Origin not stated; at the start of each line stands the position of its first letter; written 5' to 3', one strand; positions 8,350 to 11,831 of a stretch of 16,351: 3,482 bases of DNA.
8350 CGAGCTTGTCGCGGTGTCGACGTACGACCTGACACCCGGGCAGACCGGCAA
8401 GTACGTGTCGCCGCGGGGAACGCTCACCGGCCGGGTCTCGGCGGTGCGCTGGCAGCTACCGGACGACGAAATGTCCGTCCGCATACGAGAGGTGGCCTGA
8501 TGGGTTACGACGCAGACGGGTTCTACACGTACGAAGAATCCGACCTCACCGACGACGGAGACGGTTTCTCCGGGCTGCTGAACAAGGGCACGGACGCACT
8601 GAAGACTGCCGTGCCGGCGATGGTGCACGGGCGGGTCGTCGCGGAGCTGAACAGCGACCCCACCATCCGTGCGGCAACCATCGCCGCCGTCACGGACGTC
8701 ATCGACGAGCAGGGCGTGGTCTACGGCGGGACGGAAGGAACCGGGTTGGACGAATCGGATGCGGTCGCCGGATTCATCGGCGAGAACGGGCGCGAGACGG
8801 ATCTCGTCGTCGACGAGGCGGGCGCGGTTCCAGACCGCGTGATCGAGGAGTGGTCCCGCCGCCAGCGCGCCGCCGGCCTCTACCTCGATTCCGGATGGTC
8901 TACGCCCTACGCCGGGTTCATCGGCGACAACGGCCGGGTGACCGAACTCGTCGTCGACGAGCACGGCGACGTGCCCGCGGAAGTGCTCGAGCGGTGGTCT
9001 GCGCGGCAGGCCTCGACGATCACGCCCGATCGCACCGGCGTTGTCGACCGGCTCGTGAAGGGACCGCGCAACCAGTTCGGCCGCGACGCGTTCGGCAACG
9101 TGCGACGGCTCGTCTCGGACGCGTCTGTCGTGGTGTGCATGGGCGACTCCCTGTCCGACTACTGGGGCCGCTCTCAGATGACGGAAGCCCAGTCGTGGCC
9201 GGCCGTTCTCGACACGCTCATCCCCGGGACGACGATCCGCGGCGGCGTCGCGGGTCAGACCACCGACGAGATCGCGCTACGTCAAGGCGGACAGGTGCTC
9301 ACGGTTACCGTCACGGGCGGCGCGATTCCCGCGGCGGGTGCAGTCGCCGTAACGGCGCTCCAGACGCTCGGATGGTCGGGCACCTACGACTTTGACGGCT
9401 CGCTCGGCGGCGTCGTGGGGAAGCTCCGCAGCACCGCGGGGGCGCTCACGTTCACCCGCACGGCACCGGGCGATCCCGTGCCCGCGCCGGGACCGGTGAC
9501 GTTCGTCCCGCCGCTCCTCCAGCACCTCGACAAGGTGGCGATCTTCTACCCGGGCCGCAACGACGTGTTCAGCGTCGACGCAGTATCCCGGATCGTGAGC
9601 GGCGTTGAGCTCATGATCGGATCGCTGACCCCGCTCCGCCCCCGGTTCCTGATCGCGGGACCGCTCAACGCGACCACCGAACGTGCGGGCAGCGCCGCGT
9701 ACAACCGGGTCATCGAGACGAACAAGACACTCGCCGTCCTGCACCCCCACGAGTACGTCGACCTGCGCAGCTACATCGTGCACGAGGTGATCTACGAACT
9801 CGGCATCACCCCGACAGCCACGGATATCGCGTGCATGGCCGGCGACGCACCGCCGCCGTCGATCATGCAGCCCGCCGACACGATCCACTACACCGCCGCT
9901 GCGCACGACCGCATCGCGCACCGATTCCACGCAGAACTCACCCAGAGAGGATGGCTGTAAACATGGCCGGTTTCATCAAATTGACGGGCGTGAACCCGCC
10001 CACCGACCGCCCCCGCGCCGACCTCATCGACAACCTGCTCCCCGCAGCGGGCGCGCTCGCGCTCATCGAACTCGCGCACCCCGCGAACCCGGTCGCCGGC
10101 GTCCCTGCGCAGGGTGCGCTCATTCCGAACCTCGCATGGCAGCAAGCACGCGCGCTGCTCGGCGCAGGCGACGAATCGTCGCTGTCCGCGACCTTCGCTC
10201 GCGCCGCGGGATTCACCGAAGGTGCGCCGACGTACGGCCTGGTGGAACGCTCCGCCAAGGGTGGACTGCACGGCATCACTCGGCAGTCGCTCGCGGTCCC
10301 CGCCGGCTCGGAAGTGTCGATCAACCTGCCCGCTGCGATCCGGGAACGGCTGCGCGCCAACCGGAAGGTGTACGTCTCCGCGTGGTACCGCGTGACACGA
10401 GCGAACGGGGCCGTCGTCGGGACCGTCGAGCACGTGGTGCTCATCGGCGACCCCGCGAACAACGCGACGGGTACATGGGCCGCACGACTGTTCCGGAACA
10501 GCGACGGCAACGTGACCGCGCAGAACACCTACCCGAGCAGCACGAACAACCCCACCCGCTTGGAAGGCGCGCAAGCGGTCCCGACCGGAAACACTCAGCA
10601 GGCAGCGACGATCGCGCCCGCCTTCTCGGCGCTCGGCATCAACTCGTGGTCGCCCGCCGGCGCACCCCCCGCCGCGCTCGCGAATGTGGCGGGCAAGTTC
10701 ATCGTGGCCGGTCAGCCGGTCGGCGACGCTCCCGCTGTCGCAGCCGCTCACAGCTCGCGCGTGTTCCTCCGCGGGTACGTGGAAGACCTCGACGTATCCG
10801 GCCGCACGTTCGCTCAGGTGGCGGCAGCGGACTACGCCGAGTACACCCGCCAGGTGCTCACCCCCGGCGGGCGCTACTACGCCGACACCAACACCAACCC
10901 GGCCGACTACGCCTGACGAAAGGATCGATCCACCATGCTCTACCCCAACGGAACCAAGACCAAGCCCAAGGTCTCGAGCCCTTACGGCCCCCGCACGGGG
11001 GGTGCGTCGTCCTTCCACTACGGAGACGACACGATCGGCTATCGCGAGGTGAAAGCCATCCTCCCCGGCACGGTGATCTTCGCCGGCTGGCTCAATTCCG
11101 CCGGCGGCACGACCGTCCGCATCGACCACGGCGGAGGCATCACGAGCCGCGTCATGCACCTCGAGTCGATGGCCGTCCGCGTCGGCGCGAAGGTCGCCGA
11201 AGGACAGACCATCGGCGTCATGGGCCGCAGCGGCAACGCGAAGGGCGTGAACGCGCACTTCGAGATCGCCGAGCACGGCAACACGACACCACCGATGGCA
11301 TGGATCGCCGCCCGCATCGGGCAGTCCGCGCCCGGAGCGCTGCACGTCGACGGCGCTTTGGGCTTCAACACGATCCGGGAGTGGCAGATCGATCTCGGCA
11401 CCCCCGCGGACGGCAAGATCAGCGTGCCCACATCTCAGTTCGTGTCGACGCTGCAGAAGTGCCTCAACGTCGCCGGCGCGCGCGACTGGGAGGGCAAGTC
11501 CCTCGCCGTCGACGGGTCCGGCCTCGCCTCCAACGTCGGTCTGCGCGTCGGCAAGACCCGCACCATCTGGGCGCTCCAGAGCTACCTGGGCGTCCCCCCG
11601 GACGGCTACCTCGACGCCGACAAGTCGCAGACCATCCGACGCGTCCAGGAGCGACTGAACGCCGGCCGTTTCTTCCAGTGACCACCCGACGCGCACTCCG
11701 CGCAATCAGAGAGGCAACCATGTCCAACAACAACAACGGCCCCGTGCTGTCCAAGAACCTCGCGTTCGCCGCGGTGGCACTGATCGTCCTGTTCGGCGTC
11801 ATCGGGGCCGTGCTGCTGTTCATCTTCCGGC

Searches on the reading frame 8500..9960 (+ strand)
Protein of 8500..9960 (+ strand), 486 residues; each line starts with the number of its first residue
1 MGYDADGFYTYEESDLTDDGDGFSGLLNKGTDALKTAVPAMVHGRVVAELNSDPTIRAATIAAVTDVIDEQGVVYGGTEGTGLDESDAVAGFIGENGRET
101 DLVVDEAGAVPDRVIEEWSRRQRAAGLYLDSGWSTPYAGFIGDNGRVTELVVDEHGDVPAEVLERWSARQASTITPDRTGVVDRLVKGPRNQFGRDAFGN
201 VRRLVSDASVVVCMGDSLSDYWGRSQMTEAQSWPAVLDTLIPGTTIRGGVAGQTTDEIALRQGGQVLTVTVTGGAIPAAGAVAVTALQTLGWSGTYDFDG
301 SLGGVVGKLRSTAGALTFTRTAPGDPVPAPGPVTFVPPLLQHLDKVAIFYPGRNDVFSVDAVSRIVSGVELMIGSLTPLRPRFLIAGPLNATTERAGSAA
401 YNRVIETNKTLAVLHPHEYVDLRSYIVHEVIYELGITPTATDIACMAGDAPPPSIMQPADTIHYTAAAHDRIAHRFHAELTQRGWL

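Call 38: search_protein_families(library=phrogs, proteins=[window:8500-9960:+], max_evalue=0.00001)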
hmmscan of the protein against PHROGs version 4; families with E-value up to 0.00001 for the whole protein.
window:8500-9960:+ (486 aa): 3 families
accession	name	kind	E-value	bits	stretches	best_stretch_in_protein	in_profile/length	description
phrog_11419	-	tail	3.5e-74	251.2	1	52-486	325-729/1063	tail fiber protein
phrog_19652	-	unknown function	5.3e-23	82.1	1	222-486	452-737/737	-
phrog_28673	-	tail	2.1e-07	30.4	0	222-471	645-904/921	tail protein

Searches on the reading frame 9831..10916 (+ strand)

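Call 38: search_protein_families(library=phrogs, proteins=[window:9831-10916:+], max_evalue=0.00001)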
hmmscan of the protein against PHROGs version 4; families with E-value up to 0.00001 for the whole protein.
window:9831-10916:+ (361 aa): 2 families
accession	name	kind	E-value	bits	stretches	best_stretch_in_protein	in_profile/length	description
phrog_18370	-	unknown function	5.5e-31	109.1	1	72-358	27-295/298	-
phrog_36751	-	tail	4.4e-15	55.9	1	66-354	790-1050/1057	minor tail protein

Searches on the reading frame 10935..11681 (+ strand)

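Call 38: search_protein_families(library=phrogs, proteins=[window:10935-11681:+], max_evalue=0.00001)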
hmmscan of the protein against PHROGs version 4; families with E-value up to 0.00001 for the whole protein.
window:10935-11681:+ (248 aa): 15 families
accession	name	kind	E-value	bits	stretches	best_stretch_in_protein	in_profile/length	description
phrog_14988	-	other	3.4e-29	103.4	1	2-142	5-157/272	peptidase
phrog_7767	-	other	1.7e-15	58.3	1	9-124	2-119/194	metallo-endopeptidase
phrog_6700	-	lysis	9e-12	43.7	1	37-126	2637-2726/2898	endolysin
phrog_28672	-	other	5.8e-10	39.3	1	13-111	276-373/397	metallo-endopeptidase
phrog_3084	-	lysis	2.8e-09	37.5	1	11-115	10-120/468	endolysin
phrog_1067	-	head and packaging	8.6e-09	35.4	1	18-117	753-850/991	minor head protein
phrog_3578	-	lysis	1.2e-08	35.8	1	10-126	213-358/405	endolysin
phrog_4070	-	tail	1.9e-08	34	1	18-131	612-734/989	tail length tape measure protein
phrog_37190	-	other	2.8e-08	34.5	1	39-126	154-240/244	peptidase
phrog_10030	-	tail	3.8e-08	32.1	1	41-122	1929-2016/2105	tail length tape measure protein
phrog_28394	-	unknown function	8e-07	29.5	1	39-125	216-301/303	-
phrog_23582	-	unknown function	1e-06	29.1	0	104-245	218-332/565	-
phrog_11037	-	unknown function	1.6e-06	28.5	1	69-147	241-316/365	-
phrog_9205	-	unknown function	1.6e-06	27.1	1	47-119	578-648/1144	-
phrog_8537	-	unknown function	2.6e-06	28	1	28-128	16-122/384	-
